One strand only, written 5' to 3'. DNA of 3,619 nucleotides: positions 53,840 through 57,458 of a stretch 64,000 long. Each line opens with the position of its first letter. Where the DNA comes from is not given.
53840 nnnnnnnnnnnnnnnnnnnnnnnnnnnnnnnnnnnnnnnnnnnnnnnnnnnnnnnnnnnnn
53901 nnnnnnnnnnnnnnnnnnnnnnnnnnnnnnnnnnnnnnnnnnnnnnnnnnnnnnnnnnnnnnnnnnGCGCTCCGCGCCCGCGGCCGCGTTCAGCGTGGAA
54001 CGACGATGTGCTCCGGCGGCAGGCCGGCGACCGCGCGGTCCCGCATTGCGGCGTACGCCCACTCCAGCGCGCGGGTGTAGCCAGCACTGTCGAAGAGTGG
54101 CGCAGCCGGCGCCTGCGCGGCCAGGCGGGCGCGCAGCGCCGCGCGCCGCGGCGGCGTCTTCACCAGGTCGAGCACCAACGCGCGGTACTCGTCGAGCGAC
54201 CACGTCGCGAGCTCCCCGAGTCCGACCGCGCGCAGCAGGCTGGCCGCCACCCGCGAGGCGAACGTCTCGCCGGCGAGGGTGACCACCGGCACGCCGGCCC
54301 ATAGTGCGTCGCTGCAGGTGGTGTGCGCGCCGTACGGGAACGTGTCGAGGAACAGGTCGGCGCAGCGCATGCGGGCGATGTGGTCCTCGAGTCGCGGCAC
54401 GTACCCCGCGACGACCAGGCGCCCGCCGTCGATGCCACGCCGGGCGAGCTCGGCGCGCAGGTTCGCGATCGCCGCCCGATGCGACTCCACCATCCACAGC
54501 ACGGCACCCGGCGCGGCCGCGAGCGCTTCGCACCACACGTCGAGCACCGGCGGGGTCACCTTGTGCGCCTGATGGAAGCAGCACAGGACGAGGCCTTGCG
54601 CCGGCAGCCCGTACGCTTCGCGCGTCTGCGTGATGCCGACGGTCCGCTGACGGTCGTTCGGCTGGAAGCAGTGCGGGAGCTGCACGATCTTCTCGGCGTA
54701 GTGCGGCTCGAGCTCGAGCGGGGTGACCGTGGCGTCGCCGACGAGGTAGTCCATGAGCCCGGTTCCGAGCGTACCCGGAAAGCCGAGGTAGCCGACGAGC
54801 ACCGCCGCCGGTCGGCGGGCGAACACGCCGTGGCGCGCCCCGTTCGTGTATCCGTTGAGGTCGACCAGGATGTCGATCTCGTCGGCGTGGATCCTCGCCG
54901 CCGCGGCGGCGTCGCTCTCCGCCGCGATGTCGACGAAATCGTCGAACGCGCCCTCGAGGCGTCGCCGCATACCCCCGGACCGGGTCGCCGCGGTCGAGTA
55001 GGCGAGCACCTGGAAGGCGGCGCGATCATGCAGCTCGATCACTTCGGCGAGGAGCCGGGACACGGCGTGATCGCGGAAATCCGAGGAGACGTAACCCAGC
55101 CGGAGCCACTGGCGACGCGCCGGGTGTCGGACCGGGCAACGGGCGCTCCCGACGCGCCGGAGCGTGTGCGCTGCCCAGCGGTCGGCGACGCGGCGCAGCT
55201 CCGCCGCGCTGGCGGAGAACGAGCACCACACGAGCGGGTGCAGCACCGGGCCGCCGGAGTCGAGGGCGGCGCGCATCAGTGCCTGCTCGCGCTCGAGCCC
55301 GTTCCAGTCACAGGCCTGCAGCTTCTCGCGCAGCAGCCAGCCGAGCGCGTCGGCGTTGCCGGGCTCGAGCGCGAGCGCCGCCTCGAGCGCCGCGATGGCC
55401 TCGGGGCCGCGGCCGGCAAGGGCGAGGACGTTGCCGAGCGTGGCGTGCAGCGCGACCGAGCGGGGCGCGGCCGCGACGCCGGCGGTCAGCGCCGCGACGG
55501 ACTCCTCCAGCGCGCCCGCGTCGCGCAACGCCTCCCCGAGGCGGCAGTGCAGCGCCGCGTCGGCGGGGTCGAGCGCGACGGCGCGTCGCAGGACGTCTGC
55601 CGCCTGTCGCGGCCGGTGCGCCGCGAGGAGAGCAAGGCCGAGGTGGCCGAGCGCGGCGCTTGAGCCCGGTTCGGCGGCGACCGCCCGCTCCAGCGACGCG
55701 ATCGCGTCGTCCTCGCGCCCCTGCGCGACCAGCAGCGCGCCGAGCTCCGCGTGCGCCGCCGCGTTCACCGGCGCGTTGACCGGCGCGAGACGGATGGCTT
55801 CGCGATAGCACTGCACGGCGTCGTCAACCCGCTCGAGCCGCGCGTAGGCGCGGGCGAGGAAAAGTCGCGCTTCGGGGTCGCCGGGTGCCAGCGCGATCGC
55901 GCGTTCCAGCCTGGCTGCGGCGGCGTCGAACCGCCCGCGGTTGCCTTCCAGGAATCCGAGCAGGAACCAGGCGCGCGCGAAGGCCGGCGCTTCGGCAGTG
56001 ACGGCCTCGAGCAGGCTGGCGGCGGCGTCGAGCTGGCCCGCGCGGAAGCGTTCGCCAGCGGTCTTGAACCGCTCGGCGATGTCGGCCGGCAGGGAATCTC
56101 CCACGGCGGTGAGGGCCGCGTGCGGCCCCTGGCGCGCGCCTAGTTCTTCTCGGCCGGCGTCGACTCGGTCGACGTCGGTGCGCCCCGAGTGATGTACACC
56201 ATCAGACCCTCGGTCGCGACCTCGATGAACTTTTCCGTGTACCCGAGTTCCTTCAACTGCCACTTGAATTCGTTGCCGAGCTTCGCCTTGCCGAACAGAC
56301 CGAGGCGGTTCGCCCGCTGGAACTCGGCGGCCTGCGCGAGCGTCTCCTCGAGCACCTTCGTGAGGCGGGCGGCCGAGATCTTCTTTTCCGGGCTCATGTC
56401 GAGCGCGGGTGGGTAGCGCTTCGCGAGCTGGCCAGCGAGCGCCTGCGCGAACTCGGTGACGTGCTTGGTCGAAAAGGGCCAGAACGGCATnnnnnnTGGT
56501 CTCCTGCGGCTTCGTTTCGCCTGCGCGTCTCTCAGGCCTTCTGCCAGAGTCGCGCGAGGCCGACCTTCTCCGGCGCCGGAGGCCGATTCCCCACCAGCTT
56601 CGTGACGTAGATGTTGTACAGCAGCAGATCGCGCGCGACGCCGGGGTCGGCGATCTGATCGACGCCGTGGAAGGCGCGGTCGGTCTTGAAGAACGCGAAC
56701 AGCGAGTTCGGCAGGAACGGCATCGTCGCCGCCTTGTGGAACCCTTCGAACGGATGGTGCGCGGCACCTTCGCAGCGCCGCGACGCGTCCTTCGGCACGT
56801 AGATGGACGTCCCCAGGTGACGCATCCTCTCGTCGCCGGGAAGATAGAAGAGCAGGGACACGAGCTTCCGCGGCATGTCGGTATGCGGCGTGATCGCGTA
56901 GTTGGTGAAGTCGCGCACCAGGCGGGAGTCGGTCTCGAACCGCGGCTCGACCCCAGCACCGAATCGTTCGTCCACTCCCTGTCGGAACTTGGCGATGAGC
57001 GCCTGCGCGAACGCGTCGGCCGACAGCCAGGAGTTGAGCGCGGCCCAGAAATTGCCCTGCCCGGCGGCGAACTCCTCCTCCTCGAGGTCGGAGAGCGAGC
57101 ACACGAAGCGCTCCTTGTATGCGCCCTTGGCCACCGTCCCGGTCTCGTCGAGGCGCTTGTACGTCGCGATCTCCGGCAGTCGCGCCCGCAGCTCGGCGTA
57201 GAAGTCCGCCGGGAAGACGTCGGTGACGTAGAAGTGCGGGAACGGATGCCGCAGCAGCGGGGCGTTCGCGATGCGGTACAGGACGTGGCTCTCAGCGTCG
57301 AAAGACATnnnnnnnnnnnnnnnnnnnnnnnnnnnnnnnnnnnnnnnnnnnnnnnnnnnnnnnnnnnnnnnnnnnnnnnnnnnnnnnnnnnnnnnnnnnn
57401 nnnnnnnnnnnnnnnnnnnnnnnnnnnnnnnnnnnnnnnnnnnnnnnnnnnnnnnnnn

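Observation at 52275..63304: Island of TPR-fused glycosyltransferases plus methyltransferases and an oxygenase, with no sugar-synthesis or export genes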

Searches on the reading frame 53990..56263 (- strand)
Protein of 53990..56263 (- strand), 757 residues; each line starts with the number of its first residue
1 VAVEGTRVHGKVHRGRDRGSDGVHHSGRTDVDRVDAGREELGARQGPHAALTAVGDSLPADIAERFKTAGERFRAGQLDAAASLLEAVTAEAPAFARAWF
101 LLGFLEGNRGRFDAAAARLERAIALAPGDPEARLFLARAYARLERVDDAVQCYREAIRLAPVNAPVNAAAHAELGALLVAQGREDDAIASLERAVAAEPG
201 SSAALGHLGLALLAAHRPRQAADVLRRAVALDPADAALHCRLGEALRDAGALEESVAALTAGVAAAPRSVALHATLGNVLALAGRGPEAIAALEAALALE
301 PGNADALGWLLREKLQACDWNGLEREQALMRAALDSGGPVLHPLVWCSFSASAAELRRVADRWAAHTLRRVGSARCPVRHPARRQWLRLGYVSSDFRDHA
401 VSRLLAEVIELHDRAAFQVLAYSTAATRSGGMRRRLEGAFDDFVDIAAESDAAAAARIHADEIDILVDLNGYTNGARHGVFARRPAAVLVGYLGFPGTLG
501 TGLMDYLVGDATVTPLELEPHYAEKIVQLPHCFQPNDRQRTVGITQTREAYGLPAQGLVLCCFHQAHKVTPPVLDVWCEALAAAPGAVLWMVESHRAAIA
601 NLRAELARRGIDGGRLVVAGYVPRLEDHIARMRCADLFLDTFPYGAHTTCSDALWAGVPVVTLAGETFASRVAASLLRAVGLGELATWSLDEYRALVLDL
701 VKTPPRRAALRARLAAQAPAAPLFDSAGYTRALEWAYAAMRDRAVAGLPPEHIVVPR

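Call 6: search_protein_families(library=pfam, proteins=[window:53990-56263:-], max_evalue=0.01)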
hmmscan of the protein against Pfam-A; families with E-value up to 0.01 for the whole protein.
window:53990-56263:- (757 aa): 19 families
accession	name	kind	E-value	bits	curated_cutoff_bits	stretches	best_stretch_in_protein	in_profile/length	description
PF13844.12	Glyco_transf_41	-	2.2e-83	280.8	25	2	339-538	28-233/543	Glycosyl transferase family 41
PF14559.12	TPR_19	-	2.2e-26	92.4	25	5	110-166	5-61/68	Tetratricopeptide repeat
PF07719.23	TPR_2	-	9.5e-25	85.1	27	4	131-161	2-32/34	Tetratricopeptide repeat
PF00515.34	TPR_1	-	3.4e-21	74.5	27.8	1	132-161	3-32/34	Tetratricopeptide repeat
PF13414.12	TPR_11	-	8.8e-20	70.6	26.8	3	220-246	12-38/42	TPR repeat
PF13428.12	TPR_14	-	3.2e-19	67.9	23.5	5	97-139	2-44/44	Tetratricopeptide repeat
PF13432.12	TPR_16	-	3.8e-18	66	32.7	5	108-163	9-64/65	Tetratricopeptide repeat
PF13181.12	TPR_8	-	4.9e-18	64.1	25.7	1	131-162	2-33/34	Tetratricopeptide repeat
PF13431.12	TPR_17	-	9e-18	63.4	24.4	0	225-255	2-32/34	Tetratricopeptide repeat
PF13424.12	TPR_12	-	1e-09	38.9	30.1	3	134-196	7-73/77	Tetratricopeptide repeat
PF23914.1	TPR_CcmH_CycH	-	1.4e-09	38.4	42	1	91-142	45-96/158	Cytochrome c-type biogenesis protein H TPR domain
PF13176.12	TPR_7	-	2e-09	37.2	27.9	1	134-160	3-29/36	Tetratricopeptide repeat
PF12895.13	ANAPC3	-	3.9e-08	33.9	27.2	0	77-155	4-81/82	Anaphase-promoting complex, cyclosome, subunit 3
PF13174.12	TPR_6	-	2.5e-05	25.1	26.3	0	136-161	6-31/33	Tetratricopeptide repeat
PF13371.12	TPR_9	-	4.7e-05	23.7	35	2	109-168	8-67/73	Tetratricopeptide repeat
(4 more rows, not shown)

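Call 20: search_protein_families(library=ncbifam, proteins=[window:53990-56104:-], max_evalue=1)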
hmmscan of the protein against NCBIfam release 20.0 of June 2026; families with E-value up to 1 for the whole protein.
window:53990-56104:- (704 aa): 25 families
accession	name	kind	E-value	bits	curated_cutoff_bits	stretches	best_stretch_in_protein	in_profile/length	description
TIGR02917.1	PEP_TPR_lipo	equivalog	8.8e-24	83.4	312.2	1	20-255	442-673/899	XrtA/PEP-CTERM system TPR-repeat protein PrsT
NF040959.1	MamA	equivalog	3.3e-22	78.9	200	2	113-247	69-203/204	magnetosome protein MamA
TIGR02521.1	type_IV_pilW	equivalog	1.2e-14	54.4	154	2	55-182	43-168/234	type IV pilus biogenesis/stability protein PilW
NF052415.1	T3SS_chap_SctY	equivalog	2.8e-10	40.7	70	2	21-105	18-105/106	type III secretion apparatus assembly chaperone SctY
NF033762.1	social_mot_Tgl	equivalog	5.7e-10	38.9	225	2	47-240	35-227/252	social motility TPR repeat lipoprotein Tgl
NF033920.0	C39_PA2778_fam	equivalog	5.9e-10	39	150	2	86-180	165-255/255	PA2778 family cysteine peptidase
TIGR02552.1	LcrH_SycD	equivalog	1.6e-09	37.6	104.8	2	13-110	22-119/136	SycD/LcrH family type III secretion system chaperone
NF008520.0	PRK11447.1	equivalog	3.8e-09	34.9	858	3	122-182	276-336/1157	cellulose synthase complex outer membrane protein BcsC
NF047558.1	TPR_END_plus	domain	6.4e-07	29.2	32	1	83-108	5-30/56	TPR end-of-group domain-containing protein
TIGR03939.1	PGA_TPR_OMP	equivalog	1.3e-06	27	366.65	4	123-254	61-191/800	poly-beta-1,6 N-acetyl-D-glucosamine export porin PgaA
NF008757.0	PRK11788.1-5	equivalog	3.7e-06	26.3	363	2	16-171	187-339/388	lipopolysaccharide assembly protein LapB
NF052312.1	T9SS_PorW_SprE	equivalog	0.00017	20.4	250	1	42-145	103-209/716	type IX secretion system periplasmic lipoprotein PorW/SprE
TIGR02795.1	tol_pal_ybgF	equivalog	0.00099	19.7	90.1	1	74-151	33-112/119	tol-pal system protein YbgF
NF008755.0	PRK11788.1-3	equivalog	0.001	18.5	430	1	55-146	192-280/388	lipopolysaccharide assembly protein LapB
NF007468.0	PRK10049.1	equivalog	0.0074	14.5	1043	1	166-253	118-204/817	poly-beta-1,6 N-acetyl-D-glucosamine export porin PgaA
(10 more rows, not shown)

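Call 69: search_solved_structures(query=window:53990-56104:-, max_evalue=0.00001)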
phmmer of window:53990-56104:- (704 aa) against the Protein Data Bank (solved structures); distinct sequences matched with E-value up to 0.00001: 74 (the best 60 are shown).
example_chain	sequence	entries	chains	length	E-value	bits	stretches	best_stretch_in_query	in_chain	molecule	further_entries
7ntf_A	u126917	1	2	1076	3.7e-106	359.3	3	56-485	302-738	Isoform 1 of UDP-N-acetylglucosamine--peptide N-acetylglucosaminyltransferase 110 kDa subu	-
7yeh_B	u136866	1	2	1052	4.4e-106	359.1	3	56-485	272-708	UDP-N-acetylglucosamine--peptide N-acetylglucosaminyltransferase 110 kDa subunit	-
7yea_A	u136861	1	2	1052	4.4e-106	359.1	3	56-485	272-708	UDP-N-acetylglucosamine--peptide N-acetylglucosaminyltransferase 110 kDa subunit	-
6q4m_A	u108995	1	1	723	1.8e-84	287.7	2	108-485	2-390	UDP-N-acetylglucosamine--peptide N-acetylglucosaminyltransferase 110 kDa subunit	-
8cm9_A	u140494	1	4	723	2.3e-84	287.3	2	108-485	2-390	UDP-N-acetylglucosamine--peptide N-acetylglucosaminyltransferase 110 kDa subunit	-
3pe3_A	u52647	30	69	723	2.4e-84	287.3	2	108-485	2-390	UDP-N-acetylglucosamine--peptide N-acetylglucosaminyltransferase 110 kDa subunit | UDP-N-ACETYLGLUCOSAMINE--PEPTIDE N-ACETYLGLUCOSAMINYL TRANSFERASE 110 KDA SUB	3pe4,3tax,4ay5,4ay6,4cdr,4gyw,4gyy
6tka_AAA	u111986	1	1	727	4.4e-84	286.4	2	113-485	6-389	UDP-N-acetylglucosamine--peptide N-acetylglucosaminyltransferase 110 kDa subunit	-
6ibo_A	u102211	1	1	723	4.6e-84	286.3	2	108-485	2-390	UDP-N-acetylglucosamine--peptide N-acetylglucosaminyltransferase 110 kDa subunit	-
5lvv_A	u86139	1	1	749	5.4e-84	286.1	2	123-485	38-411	UDP-N-acetylglucosamine--peptide N-acetylglucosaminyltransferase 110 kDa subunit,UDP-N-ace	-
5nps_A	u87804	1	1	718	5.8e-84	286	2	121-485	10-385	UDP-N-acetylglucosamine--peptide N-acetylglucosaminyltransferase 110 kDa subunit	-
5lwv_A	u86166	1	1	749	6.7e-84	285.8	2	123-485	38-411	Host cell factor 1,UDP-N-acetylglucosamine--peptide N-acetylglucosaminyltransferase 110 kD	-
5npr_A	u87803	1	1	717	6.8e-84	285.8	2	127-485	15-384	UDP-N-acetylglucosamine--peptide N-acetylglucosaminyltransferase 110 kDa subunit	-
5hgv_A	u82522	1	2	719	2.5e-83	283.9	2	119-485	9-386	UDP-N-acetylglucosamine--peptide N-acetylglucosaminyltransferase 110 kDa subunit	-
5a01_A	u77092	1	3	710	8.9e-80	272.2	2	127-486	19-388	O-GLYCOSYLTRANSFERASE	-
2jlb_A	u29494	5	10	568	2e-76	261.1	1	171-677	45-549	XCC0866 | XCOGT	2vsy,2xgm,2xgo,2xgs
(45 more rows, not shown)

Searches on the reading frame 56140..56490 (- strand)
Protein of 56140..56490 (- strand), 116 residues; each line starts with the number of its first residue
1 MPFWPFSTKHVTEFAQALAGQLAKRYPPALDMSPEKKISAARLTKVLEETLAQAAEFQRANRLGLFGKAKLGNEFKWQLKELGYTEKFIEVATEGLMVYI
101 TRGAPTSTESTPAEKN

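Call 6: search_protein_families(library=pfam, proteins=[window:56140-56490:-], max_evalue=0.01)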
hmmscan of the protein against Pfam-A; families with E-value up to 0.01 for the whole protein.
window:56140-56490:- (116 aa): 0 families

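Call 20: search_protein_families(library=ncbifam, proteins=[window:56140-56490:-], max_evalue=1)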
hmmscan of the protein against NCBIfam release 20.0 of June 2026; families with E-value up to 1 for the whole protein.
window:56140-56490:- (116 aa): 0 families

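Call 82: search_protein_families(library=pfam, proteins=[window:56140-56490:-], max_evalue=10)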
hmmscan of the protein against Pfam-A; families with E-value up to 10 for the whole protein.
window:56140-56490:- (116 aa): 0 families

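Call 86: search_protein_representatives(protein=window:56140-56490:-)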
Query: 116 residues. Proteins with E-value up to 0.001 (for the whole library): 354; up to 1e-10: 102; up to 1e-30: 2. The best 150 are listed.
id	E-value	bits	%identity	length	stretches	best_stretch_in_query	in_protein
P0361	1.6e-32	128.3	59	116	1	9-106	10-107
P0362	4.8e-32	126.8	58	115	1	6-111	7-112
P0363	2.4e-29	118.1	58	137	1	6-104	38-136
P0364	4.3e-25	104.5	78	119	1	47-115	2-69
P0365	1.0e-23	100.1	48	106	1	9-102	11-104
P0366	1.6e-23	99.4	48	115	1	6-105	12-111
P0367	2.5e-23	98.8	51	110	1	6-104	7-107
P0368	2.5e-22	95.6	50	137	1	11-102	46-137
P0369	2.7e-22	95.5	45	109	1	8-104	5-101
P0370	2.8e-22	95.4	47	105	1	10-103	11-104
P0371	3.0e-21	92.1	45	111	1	6-106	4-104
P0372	5.0e-21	91.4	51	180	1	7-103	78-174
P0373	5.1e-21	91.4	49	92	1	19-104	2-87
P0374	8.8e-21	90.6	45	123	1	6-104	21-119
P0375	1.7e-20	89.7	46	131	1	6-100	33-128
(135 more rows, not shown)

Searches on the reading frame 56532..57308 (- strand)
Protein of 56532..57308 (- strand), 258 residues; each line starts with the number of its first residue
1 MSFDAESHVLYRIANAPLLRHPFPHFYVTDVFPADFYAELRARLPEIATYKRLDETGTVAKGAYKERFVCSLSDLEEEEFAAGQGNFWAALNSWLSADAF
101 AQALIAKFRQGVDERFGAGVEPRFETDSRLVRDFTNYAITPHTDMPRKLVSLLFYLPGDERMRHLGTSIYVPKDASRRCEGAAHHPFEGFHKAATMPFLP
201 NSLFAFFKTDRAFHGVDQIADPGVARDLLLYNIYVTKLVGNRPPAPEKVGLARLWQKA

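Call 6: search_protein_families(library=pfam, proteins=[window:56532-57308:-], max_evalue=0.01)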
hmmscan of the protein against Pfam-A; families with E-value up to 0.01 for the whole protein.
window:56532-57308:- (258 aa): 0 families

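Call 20: search_protein_families(library=ncbifam, proteins=[window:56532-57308:-], max_evalue=1)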
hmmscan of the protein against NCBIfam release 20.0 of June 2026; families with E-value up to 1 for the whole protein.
window:56532-57308:- (258 aa): 0 families

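Call 37: find_homologous_proteins(query=window:56532-57308:-, max_evalue=0.001)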
Query window:56532-57308:- (258 aa): 918 proteins with E <= 0.001 among 1945 candidates; the best 120 are listed.
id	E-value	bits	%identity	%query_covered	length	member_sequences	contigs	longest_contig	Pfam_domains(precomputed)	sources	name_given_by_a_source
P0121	4.8e-173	592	100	100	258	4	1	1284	-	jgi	jgi:hypothetical protein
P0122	6.7e-143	493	83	100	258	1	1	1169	-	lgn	-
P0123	2.7e-139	481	81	100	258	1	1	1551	-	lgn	-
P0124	1.7e-136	472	80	100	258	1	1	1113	-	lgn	-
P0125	2.1e-129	449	76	100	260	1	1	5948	-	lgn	-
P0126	6.2e-123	427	72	100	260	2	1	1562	-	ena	-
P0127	7.7e-123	427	71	100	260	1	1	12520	-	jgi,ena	-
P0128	2.8e-122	425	72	100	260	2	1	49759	-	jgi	jgi:hypothetical protein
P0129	7.2e-121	421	72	100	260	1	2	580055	-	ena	-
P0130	2.5e-120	419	70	100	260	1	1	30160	-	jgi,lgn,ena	-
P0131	1.2e-119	417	70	100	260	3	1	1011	-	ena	-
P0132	1.7e-119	416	70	100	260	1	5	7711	-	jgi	jgi:hypothetical protein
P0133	1.6e-116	406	68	100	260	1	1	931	-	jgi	jgi:hypothetical protein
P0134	6.5e-116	404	68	100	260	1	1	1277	-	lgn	-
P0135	6.7e-116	404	70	98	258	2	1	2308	-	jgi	jgi:hypothetical protein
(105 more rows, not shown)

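Call 52: predict_structure(alignment_id=A2)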
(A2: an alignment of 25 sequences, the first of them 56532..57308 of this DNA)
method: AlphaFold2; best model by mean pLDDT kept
length: 258 residues; sequences in the alignment: 25
mean_pLDDT: 90.7   pTM: 0.86
mean pLDDT of the five models: 90.7, 90.2, 89.7, 89.3, 88.5
residues with pLDDT >= 90: 210; 70-90: 27; 50-70: 7; < 50: 14
segments of 3 or more residues with pLDDT < 50: 247-258
pLDDT, mean of each block of 10 residues (from residue 1): 81 96 96 96 95 91 93 95 92 93 95 92 95 92 95 96 96 95 93 97 97 94 93 94 52 46
secondary structure, 60 per line:
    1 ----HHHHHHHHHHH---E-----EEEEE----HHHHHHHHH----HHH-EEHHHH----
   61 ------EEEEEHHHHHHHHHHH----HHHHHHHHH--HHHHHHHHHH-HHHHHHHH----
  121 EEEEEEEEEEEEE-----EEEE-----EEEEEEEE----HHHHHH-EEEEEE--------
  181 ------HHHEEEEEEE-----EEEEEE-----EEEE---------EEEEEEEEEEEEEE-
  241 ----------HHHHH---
elements in order: H5-15 E25-29 H34-42 H53-56 E67-71 H72-82 H87-95 H98-107 H109-116 E121-133 E139-142 E148-155 H160-165 E167-172 E190-196 E202-207 E213-216 E226-239 H251-255

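Call 58: fold_search(model_id=the predicted structure, library=pdb)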
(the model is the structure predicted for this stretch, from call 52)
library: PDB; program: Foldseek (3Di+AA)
matches with E <= 10: 1824; with E <= 0.001: 348
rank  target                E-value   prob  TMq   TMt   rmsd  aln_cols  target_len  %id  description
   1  9ei6                  4.9e-10  1.00  0.57  0.69   5.1       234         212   16  PasI from Photorhabdus asymbiotica bound to Fe(II) and alpha-ketoglutarate (released 2025-08-20)
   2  9blq_B                6.7e-10  1.00  0.53  0.67   6.0       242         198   16  X-ray crystal structure of Streptomyces cacaoi PolD with iron and succinate bound (released 2025-11-05)
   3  9ei7                  1.3e-09  1.00  0.56  0.66   5.5       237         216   16  PasI from Photorhabdus asymbiotica bound to vanadyl, succinate, and 5-amino-6-hydroxy-octanosyl acid 2-phosphate (released 2025-08-20)
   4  9blq_A                2.4e-09  1.00  0.53  0.64   6.3       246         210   17  X-ray crystal structure of Streptomyces cacaoi PolD with iron and succinate bound (released 2025-11-05)
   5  5ox6                  2.1e-07  1.00  0.48  0.54   7.1       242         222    9  HIF prolyl hydroxylase 2 (PHD2/ EGLN1) in complex with Vadadustat (released 2017-10-18)
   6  3mgu                  2.6e-07  1.00  0.52  0.27   7.1       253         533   14  Structure of S. cerevisiae Tpa1 protein, a proline hydroxylase modifying ribosomal protein Rps23 (released 2010-07-14)
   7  5erl_A                3.2e-07  1.00  0.48  0.48   7.5       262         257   11  Crystal structure of the epimerase SnoN in complex with Ni2+, succinate and nogalamycin RO (released 2016-05-11)
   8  5lat                  3.4e-07  1.00  0.49  0.56   7.0       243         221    9  HIF prolyl hydroxylase 2 (PHD2/EGLN1) P317R variant in complex with Mn(II) and N-[(1-chloro-4-hydroxyisoquinolin-3-yl)ca (released 2016-08-31)
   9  5erl_D                3.8e-07  1.00  0.46  0.46   8.3       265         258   10  Crystal structure of the epimerase SnoN in complex with Ni2+, succinate and nogalamycin RO (released 2016-05-11)
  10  3kt1                  4.9e-07  1.00  0.53  0.27   7.3       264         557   15  Crystal structure of Tpa1 from Saccharomyces cerevisiae, a component of the messenger ribonucleoprotein complex (released 2010-01-19)
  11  6zbo_C                5.2e-07  1.00  0.42  0.52   8.1       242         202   11  HIF Prolyl Hydroxylase 2 (PHD2/EGLN1) in Complex with 1-(6-morpholinopyrimidin-4-yl)-4-(1H-1,2,3-triazol-1-yl)-1H-pyra (released 2021-04-07)
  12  5ox5                  6.3e-07  1.00  0.47  0.54   7.3       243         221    9  HIF prolyl hydroxylase 2 (PHD2/ EGLN1) in complex with CCT6, a GSK1278863-related compound (released 2017-10-18)
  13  5equ_A                6.3e-07  1.00  0.47  0.47   7.7       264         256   12  Crystal structure of the epimerase SnoN in complex with Fe3+, alpha ketoglutarate and nogalamycin RO (released 2016-05-11)
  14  4uwd                  6.7e-07  1.00  0.44  0.50   7.3       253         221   11  HIF prolyl hydroxylase 2 (PHD2/ EGLN1) D315E VARIANT in complex with Mn(II) and N-[(1-chloro-4-hydroxyisoquinolin-3-yl)c (released 2014-08-27)
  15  6yw0                  6.7e-07  1.00  0.44  0.50   7.3       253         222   11  Lysine-N,N-Dimethylated HIF prolyl hydroxylase 2 (PHD2/ EGLN1) in complex with BB-287 (released 2020-12-30)
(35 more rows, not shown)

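Call 82: search_protein_families(library=pfam, proteins=[window:56532-57308:-], max_evalue=10)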
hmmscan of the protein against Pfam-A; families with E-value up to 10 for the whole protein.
window:56532-57308:- (258 aa): 1 family
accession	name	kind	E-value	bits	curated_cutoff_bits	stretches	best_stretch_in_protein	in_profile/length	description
PF22181.1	TarS_linker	-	0.17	12.7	27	0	93-131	45-84/100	Glycosyl transferase TarS linker domain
